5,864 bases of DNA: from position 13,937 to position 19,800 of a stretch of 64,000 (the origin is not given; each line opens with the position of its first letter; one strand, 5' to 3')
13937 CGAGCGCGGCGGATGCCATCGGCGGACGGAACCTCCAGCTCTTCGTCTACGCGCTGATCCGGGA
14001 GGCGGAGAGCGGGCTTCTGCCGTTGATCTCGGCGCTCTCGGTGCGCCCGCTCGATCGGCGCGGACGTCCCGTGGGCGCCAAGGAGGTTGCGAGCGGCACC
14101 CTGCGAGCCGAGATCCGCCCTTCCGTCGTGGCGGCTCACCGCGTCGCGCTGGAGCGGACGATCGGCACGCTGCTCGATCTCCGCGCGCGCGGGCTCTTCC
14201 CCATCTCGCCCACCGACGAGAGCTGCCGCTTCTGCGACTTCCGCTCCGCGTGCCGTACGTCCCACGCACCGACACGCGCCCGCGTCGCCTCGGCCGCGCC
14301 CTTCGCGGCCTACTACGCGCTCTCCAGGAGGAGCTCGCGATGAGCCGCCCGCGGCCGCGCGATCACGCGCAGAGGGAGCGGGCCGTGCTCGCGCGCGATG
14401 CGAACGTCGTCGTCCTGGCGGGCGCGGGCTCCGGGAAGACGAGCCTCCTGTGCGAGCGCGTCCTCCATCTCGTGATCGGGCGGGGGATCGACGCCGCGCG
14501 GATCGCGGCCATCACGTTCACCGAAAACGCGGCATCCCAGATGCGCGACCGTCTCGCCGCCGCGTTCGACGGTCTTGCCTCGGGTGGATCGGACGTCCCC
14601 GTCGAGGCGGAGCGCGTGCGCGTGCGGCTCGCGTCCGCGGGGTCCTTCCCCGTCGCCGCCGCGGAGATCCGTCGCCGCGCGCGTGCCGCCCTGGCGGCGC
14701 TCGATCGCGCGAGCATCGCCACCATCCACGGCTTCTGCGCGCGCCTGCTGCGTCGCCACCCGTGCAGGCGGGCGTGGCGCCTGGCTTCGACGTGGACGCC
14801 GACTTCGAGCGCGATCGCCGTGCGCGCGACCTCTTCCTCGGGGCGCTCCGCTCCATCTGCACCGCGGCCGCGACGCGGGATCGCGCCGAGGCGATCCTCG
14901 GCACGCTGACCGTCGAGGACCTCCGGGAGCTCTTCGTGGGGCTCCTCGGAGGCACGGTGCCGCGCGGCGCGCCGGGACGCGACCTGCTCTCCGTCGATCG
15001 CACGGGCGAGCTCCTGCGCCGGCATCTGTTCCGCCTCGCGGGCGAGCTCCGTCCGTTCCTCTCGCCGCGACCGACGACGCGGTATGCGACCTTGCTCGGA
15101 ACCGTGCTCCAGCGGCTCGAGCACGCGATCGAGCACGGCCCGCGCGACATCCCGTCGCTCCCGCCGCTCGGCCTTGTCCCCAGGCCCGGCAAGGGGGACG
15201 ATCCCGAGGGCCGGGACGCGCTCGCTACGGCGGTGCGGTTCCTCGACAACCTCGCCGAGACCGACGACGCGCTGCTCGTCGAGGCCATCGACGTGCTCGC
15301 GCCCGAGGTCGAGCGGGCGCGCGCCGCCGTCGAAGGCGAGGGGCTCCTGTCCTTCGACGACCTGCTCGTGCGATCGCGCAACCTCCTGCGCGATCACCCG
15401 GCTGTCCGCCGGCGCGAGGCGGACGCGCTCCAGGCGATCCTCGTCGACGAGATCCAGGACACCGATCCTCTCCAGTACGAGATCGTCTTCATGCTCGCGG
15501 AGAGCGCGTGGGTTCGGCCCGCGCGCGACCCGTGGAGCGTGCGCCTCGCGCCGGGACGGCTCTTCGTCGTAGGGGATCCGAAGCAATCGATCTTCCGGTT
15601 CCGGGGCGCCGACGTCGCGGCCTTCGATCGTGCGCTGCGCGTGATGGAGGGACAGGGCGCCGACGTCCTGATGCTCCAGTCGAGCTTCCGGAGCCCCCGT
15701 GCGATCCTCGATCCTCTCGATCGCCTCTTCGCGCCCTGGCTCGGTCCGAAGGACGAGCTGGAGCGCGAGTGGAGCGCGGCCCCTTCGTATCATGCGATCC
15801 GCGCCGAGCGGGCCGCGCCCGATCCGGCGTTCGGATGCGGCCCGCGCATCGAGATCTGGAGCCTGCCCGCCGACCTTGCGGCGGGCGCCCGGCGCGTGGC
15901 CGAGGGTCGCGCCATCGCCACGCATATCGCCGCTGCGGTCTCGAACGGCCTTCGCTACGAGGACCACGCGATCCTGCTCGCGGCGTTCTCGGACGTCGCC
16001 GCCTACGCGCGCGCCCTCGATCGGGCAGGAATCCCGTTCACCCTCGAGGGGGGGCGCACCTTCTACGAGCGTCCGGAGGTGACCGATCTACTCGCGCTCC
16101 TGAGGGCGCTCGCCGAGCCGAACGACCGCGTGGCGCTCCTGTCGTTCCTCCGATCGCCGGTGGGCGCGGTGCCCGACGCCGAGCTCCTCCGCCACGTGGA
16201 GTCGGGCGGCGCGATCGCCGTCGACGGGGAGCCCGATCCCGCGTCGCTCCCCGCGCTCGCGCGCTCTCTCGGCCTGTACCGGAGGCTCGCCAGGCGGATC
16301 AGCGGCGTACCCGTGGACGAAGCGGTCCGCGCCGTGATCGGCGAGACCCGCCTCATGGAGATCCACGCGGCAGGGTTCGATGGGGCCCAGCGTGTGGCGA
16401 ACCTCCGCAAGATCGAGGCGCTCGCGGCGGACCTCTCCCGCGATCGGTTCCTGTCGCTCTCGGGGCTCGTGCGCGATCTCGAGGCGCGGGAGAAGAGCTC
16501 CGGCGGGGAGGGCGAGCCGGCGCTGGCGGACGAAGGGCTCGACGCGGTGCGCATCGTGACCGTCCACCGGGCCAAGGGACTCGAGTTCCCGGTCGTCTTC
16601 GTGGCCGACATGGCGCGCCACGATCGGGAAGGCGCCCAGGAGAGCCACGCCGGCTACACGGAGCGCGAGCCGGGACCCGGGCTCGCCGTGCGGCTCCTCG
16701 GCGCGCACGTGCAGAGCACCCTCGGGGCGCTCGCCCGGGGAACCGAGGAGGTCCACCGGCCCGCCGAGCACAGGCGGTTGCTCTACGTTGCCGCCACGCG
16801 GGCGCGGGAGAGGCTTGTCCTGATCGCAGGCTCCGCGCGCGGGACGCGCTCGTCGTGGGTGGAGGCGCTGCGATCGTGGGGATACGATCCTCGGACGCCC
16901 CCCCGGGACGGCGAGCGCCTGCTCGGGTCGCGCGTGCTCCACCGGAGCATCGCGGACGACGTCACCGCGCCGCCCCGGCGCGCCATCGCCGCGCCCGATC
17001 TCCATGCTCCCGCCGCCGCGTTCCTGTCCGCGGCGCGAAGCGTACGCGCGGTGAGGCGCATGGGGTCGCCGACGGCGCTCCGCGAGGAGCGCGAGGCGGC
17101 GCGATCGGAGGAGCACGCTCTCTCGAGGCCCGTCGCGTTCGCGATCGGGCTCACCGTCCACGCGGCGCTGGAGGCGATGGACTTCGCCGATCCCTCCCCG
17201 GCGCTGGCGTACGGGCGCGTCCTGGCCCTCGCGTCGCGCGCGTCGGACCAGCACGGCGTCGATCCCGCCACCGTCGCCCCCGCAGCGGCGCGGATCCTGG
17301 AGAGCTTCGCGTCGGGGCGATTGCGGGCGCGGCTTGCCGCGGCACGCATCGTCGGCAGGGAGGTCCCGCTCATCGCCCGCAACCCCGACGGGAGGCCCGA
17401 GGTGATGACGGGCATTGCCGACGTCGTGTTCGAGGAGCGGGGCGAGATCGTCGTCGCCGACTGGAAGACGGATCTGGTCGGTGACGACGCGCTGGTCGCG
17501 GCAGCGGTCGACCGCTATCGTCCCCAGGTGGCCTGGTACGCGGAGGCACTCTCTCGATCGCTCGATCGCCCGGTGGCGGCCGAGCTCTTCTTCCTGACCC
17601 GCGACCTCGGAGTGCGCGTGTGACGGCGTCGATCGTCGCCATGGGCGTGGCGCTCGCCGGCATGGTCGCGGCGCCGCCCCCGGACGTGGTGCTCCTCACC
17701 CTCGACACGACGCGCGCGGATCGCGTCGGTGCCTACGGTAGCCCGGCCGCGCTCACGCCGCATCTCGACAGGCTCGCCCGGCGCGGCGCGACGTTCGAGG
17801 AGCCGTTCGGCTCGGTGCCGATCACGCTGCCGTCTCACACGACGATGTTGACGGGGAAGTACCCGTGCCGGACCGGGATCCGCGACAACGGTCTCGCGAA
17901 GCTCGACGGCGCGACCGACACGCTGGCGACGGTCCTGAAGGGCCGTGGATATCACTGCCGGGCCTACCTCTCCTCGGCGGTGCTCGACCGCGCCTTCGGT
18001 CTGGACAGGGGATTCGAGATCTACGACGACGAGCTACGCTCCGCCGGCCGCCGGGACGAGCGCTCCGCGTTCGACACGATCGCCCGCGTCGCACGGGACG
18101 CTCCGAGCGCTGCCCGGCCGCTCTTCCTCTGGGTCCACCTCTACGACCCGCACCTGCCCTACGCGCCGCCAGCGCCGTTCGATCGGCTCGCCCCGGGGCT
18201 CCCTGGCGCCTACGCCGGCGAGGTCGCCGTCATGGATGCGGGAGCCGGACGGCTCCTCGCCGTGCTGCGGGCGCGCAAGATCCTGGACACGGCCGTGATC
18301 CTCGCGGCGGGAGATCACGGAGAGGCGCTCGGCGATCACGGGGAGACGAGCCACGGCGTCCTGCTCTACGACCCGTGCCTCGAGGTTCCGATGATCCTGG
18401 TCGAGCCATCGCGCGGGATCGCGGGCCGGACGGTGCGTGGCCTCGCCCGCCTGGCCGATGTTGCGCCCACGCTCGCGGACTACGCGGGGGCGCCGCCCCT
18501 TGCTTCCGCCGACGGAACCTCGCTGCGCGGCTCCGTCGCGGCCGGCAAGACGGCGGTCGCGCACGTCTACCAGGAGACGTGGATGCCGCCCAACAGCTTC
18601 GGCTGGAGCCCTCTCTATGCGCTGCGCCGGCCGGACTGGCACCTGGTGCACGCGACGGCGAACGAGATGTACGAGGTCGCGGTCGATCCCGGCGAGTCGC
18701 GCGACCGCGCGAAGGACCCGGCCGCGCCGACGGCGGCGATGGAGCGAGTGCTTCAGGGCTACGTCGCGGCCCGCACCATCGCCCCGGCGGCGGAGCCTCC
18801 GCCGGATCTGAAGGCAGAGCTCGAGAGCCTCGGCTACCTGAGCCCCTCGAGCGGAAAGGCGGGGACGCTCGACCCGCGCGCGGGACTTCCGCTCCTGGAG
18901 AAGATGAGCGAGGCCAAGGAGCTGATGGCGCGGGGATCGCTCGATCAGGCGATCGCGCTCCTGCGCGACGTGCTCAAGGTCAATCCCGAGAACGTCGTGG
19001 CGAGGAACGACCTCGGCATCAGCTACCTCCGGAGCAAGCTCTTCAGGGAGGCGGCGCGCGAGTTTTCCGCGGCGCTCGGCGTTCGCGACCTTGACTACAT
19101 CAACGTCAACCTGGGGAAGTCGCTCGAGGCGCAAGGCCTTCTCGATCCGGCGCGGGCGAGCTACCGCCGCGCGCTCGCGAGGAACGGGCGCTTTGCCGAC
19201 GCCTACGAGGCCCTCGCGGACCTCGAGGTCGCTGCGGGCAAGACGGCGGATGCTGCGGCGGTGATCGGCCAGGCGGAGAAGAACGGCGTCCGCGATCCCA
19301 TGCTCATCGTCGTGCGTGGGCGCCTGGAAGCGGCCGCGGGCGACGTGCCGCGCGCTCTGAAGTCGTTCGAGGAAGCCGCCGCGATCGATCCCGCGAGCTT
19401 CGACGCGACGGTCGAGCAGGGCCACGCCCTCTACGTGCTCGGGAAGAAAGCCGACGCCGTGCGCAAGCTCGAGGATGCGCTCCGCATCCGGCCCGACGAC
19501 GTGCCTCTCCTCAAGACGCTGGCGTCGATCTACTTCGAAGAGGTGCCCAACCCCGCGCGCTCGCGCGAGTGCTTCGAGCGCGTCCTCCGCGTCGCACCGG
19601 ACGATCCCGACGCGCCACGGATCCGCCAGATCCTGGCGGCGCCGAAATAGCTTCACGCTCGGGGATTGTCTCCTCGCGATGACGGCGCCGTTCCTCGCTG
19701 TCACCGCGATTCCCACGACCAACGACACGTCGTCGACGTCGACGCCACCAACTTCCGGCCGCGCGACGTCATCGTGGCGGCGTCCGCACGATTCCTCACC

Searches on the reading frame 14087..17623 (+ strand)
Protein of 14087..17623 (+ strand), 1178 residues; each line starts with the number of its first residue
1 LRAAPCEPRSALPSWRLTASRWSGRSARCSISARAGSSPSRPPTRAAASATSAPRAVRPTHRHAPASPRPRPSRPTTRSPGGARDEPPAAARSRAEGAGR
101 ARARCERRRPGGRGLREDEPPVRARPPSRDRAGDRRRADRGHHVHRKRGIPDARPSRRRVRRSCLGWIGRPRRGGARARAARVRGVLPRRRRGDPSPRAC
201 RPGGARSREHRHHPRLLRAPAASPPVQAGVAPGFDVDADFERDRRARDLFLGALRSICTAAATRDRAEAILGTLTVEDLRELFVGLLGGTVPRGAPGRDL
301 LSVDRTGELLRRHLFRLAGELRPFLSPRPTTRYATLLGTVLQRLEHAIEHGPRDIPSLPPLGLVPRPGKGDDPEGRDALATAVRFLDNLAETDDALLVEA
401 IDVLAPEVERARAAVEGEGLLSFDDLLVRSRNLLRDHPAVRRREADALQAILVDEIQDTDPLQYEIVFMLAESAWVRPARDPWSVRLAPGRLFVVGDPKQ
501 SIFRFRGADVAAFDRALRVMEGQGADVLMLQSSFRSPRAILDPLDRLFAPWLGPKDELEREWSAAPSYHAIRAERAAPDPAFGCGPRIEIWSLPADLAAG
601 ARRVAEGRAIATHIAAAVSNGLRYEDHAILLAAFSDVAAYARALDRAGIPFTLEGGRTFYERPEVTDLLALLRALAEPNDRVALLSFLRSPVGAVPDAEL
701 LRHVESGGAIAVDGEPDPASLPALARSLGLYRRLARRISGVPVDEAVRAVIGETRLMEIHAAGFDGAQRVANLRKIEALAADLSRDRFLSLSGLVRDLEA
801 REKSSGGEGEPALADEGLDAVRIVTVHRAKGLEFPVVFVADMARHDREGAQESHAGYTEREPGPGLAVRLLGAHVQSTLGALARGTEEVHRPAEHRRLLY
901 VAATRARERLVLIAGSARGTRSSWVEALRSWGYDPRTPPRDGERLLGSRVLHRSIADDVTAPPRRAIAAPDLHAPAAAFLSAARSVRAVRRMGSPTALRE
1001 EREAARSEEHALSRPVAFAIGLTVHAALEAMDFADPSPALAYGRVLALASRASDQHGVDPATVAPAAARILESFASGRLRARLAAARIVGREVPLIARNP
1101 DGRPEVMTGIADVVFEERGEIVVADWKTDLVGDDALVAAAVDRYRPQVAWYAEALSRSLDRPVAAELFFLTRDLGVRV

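Call 11: search_protein_families(library=pfam, proteins=[window:14087-17623:+], max_evalue=0.001)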
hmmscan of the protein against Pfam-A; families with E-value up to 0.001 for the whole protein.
window:14087-17623:+ (1178 aa): 4 families
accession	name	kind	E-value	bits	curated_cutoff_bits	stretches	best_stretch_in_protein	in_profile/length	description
PF13361.12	UvrD_C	-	2e-26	93.7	25.6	2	816-914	284-347/350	UvrD-like helicase C-terminal domain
PF00580.27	UvrD-helicase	-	1.1e-21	78.2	23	1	415-515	180-265/271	UvrD/REP helicase N-terminal domain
PF13538.12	UvrD_C_2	-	3.5e-14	52.8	27.4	2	821-850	2-31/52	UvrD-like helicase C-terminal domain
PF12705.13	PDDEXK_1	-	6.9e-08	33.2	22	1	1008-1170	28-189/247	PD-(D/E)XK nuclease superfamily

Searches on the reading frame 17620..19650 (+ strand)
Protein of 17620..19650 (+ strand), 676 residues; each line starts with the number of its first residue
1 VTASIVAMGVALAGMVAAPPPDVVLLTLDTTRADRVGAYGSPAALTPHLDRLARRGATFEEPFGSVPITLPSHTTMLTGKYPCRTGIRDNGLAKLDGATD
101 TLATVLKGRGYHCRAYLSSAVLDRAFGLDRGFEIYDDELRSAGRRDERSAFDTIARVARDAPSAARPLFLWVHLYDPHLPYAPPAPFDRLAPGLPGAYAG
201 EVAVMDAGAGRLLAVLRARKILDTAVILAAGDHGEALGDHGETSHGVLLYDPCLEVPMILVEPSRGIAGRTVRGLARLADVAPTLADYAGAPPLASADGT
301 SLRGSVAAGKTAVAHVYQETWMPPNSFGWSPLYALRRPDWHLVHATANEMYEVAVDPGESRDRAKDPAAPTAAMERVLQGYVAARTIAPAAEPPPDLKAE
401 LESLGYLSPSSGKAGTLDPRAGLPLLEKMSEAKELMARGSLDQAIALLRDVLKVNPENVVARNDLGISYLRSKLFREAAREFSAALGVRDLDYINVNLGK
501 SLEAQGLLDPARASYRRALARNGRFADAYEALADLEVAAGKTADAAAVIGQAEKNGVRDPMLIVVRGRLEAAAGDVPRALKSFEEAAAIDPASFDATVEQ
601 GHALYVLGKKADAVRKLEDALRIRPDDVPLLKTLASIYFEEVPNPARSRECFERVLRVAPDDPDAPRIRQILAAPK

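Call 11: search_protein_families(library=pfam, proteins=[window:17620-19650:+], max_evalue=0.001)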
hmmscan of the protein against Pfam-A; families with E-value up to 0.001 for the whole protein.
window:17620-19650:+ (676 aa): 15 families
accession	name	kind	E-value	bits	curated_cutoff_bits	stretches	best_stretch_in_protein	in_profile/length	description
PF00884.28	Sulfatase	-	4e-31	108.9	25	1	21-291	1-301/301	Sulfatase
PF13432.12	TPR_16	-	1.3e-20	73.9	32.7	3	431-486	3-58/65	Tetratricopeptide repeat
PF07719.23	TPR_2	-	5.9e-18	63.9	27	0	599-627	6-34/34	Tetratricopeptide repeat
PF14559.12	TPR_19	-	4e-17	62.7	25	2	435-485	1-51/68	Tetratricopeptide repeat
PF13414.12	TPR_11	-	1.4e-16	60.3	26.8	1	433-471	2-40/42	TPR repeat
PF13428.12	TPR_14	-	1.4e-14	53.5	23.5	0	498-535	7-44/44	Tetratricopeptide repeat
PF00515.34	TPR_1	-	3.7e-13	49.1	27.8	0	497-522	6-31/34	Tetratricopeptide repeat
PF01663.27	Phosphodiest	-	5.2e-11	43.2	23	1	23-91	1-66/342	Type I phosphodiesterase / nucleotide pyrophosphatase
PF13431.12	TPR_17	-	4.7e-10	39.4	24.4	0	515-545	2-32/34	Tetratricopeptide repeat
PF13371.12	TPR_9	-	2.3e-09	37.6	35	1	613-672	14-72/73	Tetratricopeptide repeat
PF23914.1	TPR_CcmH_CycH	-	2.2e-08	34.5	42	1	567-662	57-154/158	Cytochrome c-type biogenesis protein H TPR domain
PF13181.12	TPR_8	-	1.1e-07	31.9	25.7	0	495-522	4-31/34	Tetratricopeptide repeat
PF24575.1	TPR_Slam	-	6e-07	30.3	35.2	1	424-482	46-104/104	Surface lipoprotein assembly modifier, N-terminal TPR repeats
PF16347.10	SGSH_C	-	1.7e-06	28.7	29.3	1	248-368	10-136/154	N-sulphoglucosamine sulphohydrolase, C-terminal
PF13424.12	TPR_12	-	3.6e-06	27.5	30.1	0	495-548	6-67/77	Tetratricopeptide repeat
